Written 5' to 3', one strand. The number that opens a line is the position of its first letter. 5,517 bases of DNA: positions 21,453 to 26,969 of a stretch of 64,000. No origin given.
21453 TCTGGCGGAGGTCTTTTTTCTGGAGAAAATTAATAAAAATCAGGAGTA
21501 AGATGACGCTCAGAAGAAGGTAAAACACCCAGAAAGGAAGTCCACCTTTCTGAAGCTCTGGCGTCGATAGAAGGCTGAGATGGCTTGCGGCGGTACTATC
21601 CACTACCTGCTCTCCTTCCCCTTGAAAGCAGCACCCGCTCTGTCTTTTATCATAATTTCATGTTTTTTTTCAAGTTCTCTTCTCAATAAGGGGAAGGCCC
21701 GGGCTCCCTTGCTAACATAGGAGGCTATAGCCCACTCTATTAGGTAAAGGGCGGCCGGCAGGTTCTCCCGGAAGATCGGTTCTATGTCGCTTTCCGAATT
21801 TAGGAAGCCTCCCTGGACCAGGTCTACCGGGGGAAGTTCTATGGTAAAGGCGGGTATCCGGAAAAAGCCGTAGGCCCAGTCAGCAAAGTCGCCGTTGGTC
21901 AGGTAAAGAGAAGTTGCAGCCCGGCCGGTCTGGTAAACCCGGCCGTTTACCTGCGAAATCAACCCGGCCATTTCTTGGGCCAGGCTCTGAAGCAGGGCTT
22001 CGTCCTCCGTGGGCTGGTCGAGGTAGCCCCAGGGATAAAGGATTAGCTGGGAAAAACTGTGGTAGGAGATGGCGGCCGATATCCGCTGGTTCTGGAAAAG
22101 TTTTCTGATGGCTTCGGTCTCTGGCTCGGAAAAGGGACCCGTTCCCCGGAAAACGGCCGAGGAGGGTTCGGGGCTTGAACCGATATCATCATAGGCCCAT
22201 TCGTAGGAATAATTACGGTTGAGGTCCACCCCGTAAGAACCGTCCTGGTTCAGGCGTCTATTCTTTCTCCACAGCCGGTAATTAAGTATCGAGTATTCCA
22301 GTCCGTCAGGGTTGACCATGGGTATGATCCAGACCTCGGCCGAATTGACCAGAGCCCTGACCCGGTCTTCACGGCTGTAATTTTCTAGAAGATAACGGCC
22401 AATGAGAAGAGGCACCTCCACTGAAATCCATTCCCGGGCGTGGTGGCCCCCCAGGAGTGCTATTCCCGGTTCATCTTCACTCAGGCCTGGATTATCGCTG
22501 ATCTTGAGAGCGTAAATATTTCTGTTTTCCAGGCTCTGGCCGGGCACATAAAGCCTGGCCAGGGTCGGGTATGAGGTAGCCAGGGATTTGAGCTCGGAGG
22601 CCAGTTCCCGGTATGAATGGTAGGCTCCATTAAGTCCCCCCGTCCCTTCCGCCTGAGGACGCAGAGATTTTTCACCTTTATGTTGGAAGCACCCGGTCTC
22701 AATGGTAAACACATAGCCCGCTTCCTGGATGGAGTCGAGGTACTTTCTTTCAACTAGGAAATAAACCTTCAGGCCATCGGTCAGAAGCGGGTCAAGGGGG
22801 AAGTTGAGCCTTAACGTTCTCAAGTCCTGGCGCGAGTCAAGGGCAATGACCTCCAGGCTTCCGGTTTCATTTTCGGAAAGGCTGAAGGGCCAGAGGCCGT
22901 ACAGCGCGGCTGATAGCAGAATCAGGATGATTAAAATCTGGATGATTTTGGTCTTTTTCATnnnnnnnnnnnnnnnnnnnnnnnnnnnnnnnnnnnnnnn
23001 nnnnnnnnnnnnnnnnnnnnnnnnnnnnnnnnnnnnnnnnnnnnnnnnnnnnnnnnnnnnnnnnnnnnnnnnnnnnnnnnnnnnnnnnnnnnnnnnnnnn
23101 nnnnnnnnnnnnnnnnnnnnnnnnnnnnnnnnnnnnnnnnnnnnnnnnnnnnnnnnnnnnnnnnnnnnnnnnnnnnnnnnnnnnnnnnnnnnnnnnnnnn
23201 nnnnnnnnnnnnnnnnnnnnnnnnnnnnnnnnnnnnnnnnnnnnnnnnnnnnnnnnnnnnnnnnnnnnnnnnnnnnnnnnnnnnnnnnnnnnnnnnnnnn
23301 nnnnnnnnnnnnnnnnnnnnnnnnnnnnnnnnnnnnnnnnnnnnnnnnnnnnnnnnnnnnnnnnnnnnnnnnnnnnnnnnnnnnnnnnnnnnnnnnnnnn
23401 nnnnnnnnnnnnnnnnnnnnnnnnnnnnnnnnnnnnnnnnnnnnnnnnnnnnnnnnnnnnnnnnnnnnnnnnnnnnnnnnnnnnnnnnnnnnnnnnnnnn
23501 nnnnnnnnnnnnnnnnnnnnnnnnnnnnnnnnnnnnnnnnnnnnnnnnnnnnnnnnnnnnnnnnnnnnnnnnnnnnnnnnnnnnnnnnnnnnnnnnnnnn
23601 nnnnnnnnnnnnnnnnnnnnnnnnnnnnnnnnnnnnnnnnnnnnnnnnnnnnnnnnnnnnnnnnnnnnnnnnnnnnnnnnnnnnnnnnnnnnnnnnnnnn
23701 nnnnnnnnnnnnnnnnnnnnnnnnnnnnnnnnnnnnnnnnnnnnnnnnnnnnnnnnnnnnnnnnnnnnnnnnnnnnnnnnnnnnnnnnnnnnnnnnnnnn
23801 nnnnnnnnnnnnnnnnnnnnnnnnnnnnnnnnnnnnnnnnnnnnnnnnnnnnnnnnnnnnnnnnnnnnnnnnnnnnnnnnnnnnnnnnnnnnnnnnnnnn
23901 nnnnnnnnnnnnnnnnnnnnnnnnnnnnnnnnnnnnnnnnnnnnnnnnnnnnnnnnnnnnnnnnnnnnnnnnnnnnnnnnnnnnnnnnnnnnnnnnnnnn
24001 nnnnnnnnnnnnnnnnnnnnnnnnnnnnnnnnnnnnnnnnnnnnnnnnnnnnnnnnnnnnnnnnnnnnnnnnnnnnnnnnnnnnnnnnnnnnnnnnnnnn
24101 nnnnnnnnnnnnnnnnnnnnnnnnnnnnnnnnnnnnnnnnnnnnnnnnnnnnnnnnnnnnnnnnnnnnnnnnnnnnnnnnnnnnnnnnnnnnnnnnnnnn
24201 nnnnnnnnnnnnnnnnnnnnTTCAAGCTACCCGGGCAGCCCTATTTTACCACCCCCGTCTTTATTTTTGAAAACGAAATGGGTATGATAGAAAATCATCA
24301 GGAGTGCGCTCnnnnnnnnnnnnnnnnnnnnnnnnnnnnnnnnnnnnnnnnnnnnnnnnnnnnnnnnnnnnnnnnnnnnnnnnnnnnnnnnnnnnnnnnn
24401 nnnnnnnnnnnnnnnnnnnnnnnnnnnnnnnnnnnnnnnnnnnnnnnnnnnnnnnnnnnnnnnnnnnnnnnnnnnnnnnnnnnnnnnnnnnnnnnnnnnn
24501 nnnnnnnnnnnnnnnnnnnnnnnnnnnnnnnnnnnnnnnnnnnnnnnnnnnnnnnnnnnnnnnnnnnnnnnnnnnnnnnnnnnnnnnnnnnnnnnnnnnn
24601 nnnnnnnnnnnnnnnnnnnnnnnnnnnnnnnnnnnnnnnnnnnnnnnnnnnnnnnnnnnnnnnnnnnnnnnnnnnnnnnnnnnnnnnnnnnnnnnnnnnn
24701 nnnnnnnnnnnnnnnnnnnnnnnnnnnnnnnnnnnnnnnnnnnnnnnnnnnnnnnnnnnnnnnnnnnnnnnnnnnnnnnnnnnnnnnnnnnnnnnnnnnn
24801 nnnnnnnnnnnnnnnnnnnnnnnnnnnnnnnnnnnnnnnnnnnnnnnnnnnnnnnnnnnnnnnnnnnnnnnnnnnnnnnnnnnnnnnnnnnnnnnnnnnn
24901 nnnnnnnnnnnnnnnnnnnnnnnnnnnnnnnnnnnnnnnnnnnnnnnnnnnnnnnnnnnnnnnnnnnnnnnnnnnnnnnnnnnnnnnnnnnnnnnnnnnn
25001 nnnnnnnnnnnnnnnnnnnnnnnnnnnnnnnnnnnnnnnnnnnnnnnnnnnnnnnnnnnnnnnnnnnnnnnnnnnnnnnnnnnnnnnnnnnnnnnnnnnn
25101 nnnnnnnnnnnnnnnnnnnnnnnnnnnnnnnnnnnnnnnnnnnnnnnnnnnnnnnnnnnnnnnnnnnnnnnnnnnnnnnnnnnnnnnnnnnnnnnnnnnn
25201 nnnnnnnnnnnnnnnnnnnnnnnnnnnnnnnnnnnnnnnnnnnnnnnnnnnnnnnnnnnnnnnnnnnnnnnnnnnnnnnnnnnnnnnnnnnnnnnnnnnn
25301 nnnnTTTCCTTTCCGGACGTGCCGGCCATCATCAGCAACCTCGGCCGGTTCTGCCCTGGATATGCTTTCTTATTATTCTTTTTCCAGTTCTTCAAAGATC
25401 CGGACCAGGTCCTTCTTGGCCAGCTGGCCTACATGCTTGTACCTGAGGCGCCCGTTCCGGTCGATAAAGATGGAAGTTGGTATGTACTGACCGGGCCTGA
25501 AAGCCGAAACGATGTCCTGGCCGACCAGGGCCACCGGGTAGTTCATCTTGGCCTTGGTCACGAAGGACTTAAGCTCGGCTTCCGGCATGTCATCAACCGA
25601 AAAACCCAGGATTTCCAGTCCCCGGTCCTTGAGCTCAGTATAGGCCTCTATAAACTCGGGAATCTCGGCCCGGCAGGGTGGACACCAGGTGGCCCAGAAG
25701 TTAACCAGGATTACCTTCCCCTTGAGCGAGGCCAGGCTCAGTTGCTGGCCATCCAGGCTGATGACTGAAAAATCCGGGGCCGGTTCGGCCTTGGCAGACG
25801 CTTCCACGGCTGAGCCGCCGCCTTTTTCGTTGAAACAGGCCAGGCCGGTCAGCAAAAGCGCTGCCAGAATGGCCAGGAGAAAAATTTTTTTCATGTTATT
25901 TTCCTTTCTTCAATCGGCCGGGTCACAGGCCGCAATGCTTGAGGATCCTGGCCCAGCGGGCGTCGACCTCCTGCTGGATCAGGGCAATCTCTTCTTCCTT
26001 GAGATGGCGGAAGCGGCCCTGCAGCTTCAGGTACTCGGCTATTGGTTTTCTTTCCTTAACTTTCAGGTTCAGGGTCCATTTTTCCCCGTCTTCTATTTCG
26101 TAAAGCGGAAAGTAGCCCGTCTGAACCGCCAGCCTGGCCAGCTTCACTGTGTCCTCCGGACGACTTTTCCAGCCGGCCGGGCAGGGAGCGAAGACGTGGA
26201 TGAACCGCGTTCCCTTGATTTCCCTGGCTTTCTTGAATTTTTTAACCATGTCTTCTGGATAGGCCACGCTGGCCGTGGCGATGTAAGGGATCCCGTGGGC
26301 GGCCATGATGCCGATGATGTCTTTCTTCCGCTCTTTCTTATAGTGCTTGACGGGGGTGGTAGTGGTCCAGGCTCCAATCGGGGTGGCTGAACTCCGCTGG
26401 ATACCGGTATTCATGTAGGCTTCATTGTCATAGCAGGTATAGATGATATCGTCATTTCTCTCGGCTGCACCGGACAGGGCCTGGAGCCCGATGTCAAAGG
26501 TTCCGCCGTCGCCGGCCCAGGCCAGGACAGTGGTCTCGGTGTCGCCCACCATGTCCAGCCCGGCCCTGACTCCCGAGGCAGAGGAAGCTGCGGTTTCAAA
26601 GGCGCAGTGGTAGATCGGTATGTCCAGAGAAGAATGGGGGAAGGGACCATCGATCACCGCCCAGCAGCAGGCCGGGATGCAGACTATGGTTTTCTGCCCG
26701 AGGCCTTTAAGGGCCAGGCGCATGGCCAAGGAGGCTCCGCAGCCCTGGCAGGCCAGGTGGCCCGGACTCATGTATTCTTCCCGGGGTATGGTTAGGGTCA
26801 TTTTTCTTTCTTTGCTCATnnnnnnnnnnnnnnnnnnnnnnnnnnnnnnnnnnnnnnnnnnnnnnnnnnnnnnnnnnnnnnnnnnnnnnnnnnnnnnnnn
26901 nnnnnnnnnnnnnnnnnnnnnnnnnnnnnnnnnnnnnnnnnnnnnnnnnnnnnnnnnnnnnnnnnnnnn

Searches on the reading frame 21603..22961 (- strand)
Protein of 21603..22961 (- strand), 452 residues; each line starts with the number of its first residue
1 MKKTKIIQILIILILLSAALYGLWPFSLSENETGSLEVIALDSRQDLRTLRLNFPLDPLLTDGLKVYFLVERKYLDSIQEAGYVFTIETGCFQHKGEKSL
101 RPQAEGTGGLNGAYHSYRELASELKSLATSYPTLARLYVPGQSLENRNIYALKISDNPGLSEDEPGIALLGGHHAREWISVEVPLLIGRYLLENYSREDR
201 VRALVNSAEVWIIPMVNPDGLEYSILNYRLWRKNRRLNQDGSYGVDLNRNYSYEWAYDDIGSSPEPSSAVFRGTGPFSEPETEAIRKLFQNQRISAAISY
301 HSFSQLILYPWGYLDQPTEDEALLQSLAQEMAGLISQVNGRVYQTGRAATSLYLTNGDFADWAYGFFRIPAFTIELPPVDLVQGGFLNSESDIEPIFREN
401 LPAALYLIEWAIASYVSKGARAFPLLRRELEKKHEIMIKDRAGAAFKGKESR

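Call 21: search_protein_families(library=pfam, proteins=[window:21603-22961:-], max_evalue=0.00001)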
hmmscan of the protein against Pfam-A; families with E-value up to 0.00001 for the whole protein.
window:21603-22961:- (452 aa): 1 family
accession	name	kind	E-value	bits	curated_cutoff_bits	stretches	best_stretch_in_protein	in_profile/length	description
PF00246.29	Peptidase_M14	-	8.6e-77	259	21.6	1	122-402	3-285/286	Zinc carboxypeptidase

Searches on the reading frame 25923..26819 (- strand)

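Call 20: search_protein_families(library=pfam, proteins=[window:25923-26819:-], max_evalue=0.00001)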
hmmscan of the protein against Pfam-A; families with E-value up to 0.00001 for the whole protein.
window:25923-26819:- (298 aa): 1 family
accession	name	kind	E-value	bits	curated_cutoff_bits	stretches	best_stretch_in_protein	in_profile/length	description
PF02775.26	TPP_enzyme_C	-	2.4e-21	76.6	21.9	1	69-209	25-151/151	Thiamine pyrophosphate enzyme, C-terminal TPP binding domain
